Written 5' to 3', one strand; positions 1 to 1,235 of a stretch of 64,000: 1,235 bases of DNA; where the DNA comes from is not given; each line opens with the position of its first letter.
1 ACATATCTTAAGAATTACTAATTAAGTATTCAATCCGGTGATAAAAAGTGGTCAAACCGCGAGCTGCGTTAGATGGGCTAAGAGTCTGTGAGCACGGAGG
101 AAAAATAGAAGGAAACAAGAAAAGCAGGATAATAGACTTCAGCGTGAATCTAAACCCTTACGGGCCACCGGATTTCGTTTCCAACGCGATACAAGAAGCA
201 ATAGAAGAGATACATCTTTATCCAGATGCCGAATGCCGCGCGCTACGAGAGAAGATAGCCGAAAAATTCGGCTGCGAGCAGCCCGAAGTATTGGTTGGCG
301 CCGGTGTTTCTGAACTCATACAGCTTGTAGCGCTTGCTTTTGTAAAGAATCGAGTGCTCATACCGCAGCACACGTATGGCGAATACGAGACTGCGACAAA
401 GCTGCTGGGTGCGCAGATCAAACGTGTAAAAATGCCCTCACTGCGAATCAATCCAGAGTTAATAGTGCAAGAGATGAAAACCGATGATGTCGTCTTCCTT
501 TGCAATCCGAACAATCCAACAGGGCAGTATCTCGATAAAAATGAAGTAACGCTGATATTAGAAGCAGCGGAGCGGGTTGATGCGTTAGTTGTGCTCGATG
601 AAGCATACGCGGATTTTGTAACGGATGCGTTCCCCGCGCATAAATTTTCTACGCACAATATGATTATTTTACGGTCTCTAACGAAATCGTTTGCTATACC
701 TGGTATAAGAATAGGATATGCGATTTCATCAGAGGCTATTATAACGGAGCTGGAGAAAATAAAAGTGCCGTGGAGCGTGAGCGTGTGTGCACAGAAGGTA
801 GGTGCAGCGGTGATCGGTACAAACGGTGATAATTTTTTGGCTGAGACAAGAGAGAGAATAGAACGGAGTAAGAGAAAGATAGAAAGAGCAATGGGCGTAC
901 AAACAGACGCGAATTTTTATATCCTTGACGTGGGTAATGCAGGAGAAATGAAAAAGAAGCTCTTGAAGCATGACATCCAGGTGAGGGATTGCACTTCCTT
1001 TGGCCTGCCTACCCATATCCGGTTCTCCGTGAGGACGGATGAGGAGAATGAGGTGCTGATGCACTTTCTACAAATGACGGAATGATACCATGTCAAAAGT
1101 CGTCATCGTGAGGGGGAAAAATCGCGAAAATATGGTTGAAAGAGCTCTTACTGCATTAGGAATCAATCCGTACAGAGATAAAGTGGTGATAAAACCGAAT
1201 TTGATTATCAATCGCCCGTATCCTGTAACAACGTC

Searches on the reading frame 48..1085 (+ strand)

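Call 89: search_protein_families(library=pfam, proteins=[window:48-1085:+], max_evalue=0.00001)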
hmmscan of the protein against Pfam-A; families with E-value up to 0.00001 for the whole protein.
window:48-1085:+ (345 aa): 1 family
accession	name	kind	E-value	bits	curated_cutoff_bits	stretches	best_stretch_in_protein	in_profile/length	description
PF00155.27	Aminotran_1_2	-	1.3e-52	179.7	19.7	1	28-339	3-359/361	Aminotransferase class I and II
